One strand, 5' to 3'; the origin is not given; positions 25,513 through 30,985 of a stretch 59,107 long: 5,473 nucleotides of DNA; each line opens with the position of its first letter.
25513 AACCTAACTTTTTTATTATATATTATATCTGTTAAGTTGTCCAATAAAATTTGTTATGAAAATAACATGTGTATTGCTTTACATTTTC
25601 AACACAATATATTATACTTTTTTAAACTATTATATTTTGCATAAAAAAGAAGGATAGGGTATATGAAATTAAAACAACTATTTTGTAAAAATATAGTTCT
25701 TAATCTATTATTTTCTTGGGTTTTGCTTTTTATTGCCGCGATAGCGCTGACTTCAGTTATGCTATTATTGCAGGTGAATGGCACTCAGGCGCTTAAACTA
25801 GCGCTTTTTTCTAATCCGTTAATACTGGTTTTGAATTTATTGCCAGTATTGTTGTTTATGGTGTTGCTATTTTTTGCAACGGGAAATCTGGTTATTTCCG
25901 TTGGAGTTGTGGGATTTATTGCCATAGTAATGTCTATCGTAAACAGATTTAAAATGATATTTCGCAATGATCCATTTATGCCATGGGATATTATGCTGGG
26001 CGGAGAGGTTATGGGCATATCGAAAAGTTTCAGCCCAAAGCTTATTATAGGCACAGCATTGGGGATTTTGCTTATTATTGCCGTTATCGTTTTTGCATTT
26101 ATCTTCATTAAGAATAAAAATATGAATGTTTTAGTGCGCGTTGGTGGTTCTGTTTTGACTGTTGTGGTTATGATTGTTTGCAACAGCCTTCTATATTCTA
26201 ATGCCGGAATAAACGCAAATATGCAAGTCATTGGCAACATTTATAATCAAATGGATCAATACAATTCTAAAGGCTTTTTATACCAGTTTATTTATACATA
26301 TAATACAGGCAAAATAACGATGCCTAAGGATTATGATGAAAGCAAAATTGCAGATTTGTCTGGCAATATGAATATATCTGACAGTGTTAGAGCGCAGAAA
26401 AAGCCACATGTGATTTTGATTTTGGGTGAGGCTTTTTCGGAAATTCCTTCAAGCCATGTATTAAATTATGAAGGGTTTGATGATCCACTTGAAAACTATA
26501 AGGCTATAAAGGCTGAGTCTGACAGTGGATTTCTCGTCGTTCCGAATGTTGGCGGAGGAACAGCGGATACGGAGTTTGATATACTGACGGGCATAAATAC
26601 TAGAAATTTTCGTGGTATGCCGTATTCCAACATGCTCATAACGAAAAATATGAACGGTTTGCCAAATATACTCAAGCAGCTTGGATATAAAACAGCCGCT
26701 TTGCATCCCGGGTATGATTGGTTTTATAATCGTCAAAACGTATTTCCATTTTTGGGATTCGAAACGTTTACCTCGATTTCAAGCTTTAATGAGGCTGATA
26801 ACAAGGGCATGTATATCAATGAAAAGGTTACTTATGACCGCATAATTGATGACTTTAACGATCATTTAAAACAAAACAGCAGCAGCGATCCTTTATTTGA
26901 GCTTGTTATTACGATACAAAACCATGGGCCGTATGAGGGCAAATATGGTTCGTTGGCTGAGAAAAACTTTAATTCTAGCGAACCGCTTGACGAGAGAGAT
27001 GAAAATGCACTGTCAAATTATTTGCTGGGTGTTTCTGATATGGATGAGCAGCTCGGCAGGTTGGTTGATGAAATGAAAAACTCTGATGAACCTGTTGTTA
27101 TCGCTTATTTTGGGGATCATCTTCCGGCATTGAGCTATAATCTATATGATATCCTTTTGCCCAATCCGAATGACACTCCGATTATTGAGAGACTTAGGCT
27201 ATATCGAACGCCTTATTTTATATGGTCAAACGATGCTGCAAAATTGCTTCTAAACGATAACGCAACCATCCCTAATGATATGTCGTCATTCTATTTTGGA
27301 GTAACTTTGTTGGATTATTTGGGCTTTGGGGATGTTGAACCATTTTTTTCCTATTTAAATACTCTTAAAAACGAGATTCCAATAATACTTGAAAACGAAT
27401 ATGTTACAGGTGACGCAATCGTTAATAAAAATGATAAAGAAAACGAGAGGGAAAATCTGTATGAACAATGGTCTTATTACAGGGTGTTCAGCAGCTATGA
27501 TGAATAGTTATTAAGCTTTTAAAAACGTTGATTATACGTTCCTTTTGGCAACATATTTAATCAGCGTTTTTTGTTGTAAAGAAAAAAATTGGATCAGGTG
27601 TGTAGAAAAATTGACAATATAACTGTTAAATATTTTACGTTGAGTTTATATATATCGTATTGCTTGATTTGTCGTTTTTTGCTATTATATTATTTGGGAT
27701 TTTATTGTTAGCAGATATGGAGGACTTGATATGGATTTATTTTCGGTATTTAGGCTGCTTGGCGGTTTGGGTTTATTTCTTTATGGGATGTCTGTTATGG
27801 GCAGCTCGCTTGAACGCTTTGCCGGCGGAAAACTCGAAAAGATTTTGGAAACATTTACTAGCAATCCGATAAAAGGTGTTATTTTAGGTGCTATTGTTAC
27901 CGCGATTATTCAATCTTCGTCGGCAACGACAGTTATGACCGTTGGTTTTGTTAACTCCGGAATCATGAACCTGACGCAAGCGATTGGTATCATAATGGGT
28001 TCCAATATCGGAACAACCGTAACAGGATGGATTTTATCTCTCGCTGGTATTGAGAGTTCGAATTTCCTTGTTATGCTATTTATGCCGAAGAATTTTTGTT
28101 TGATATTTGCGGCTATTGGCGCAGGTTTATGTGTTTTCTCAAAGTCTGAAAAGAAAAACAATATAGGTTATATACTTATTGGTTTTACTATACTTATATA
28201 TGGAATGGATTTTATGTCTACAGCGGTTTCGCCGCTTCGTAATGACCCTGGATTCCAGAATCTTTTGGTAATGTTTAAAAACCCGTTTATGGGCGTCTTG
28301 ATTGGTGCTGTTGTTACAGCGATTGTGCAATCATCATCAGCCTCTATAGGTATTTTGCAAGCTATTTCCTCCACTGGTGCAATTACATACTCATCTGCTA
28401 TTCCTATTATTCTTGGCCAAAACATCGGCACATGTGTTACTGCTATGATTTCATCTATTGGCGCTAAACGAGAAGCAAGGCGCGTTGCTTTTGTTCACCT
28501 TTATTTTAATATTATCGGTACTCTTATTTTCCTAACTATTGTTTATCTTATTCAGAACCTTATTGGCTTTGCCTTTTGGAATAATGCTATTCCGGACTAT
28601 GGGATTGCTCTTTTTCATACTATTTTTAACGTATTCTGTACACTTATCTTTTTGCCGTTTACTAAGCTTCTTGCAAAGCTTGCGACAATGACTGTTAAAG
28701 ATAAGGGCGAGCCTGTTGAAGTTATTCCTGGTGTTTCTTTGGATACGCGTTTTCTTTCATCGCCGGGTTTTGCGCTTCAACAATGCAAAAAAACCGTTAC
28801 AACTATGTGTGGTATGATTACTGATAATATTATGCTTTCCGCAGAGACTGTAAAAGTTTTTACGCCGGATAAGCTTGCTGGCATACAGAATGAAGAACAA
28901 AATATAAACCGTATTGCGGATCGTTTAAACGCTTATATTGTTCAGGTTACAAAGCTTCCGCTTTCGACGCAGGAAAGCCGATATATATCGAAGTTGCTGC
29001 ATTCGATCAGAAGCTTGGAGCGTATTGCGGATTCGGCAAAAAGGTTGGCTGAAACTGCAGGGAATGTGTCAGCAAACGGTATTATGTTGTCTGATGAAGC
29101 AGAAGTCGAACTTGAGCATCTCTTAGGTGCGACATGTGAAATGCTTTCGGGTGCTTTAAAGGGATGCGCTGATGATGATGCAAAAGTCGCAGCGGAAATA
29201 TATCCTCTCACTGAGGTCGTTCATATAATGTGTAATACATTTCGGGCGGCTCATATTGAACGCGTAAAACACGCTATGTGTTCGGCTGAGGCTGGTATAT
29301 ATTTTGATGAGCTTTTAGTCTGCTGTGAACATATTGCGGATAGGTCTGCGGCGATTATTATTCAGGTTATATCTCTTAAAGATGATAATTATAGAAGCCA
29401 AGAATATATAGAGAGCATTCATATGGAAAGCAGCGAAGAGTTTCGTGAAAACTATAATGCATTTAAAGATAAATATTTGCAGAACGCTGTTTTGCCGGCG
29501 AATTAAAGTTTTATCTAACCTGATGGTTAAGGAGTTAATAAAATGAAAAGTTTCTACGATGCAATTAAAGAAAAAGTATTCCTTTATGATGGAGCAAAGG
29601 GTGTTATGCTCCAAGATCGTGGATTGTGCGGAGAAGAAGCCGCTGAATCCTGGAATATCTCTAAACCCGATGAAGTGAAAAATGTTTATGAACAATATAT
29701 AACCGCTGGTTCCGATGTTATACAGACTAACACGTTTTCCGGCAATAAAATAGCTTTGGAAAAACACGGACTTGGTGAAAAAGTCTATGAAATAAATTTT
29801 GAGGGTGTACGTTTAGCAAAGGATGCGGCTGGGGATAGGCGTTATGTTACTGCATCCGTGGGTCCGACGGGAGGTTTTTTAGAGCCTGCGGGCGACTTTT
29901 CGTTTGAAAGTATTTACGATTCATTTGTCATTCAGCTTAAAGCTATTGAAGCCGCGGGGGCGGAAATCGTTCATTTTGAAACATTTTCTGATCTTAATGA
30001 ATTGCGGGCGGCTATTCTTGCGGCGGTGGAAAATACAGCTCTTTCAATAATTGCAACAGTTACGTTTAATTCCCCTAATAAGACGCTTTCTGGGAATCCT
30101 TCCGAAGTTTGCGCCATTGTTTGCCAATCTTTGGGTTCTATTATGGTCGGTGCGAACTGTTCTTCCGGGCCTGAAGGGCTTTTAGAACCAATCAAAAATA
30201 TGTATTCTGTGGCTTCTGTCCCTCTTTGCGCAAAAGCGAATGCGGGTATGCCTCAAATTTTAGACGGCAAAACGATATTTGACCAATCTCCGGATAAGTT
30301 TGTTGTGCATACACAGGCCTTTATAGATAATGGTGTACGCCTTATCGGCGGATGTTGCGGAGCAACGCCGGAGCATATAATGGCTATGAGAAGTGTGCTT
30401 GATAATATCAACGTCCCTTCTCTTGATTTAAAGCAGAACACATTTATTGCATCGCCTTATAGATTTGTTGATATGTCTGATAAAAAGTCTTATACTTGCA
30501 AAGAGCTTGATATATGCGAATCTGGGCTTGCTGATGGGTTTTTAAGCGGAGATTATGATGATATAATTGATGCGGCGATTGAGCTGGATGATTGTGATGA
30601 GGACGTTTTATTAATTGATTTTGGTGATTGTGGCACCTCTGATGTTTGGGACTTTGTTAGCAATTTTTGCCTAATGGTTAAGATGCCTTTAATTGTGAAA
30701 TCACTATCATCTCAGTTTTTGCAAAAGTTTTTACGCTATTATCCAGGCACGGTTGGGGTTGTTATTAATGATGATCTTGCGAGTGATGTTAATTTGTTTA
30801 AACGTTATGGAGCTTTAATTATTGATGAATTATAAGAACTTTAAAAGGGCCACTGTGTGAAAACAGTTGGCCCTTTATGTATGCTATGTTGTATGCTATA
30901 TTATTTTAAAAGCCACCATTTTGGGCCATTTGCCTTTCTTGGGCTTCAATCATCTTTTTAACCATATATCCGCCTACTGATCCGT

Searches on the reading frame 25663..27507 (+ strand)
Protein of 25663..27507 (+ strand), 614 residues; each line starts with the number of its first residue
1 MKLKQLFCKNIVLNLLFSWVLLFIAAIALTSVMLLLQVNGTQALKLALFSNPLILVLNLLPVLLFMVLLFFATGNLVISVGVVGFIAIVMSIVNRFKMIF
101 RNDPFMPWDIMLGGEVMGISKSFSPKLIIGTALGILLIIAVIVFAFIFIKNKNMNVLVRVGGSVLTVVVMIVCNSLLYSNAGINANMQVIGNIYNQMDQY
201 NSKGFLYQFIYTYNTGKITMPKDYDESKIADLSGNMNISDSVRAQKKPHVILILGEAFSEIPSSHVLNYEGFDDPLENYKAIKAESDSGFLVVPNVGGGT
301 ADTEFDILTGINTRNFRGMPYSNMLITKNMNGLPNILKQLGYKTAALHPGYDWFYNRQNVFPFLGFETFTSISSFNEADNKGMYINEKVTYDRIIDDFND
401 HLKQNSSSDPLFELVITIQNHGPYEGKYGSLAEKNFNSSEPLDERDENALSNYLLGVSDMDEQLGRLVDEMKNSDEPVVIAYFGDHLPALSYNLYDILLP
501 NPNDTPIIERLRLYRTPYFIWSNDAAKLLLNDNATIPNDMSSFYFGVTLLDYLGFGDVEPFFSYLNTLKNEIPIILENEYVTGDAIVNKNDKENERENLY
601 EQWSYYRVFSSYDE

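Call 84: search_protein_families(library=pfam, max_evalue=0.00001, proteins=[window:25663-27507:+])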
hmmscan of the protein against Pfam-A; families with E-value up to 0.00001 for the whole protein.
window:25663-27507:+ (614 aa): 1 family
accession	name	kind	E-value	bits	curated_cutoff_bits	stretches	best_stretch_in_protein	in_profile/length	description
PF00884.28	Sulfatase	-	1.8e-43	149.4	25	1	248-554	1-300/301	Sulfatase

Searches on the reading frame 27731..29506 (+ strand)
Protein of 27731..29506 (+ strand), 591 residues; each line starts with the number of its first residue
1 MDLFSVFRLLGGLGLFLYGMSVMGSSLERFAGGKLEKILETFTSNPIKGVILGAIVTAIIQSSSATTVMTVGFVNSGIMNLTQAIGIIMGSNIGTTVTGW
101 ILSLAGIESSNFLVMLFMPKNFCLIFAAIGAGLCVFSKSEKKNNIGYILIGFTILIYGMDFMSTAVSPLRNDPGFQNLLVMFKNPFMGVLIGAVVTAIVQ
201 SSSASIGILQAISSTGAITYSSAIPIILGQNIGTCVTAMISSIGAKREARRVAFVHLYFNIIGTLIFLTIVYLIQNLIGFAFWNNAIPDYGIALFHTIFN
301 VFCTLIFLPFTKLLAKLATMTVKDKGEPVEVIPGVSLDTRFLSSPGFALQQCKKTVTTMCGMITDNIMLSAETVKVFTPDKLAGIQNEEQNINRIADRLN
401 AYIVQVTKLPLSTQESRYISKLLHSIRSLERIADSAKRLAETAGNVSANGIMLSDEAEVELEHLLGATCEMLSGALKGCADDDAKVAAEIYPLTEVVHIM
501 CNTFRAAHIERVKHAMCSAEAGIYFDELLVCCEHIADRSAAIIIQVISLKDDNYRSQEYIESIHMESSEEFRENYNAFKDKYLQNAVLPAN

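Call 84: search_protein_families(library=pfam, max_evalue=0.00001, proteins=[window:27731-29506:+])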
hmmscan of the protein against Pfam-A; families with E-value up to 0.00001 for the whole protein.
window:27731-29506:+ (591 aa): 2 families
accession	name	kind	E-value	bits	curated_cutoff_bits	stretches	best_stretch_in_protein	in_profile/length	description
PF02690.20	Na_Pi_cotrans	-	7.2e-65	217.6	29.1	2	15-163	1-136/137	Na+/Pi-cotransporter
PF01895.24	PhoU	-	1.1e-11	45.3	23.5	1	357-442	2-88/89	PhoU domain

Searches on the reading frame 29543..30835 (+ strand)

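Call 85: search_protein_families(library=pfam, max_evalue=0.00001, proteins=[window:29543-30835:+])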
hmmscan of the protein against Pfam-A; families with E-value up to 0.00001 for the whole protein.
window:29543-30835:+ (430 aa): 1 family
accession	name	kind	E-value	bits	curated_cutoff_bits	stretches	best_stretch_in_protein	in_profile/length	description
PF02574.22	S-methyl_trans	-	9.4e-63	213.2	22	1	14-285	2-282/283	Homocysteine S-methyltransferase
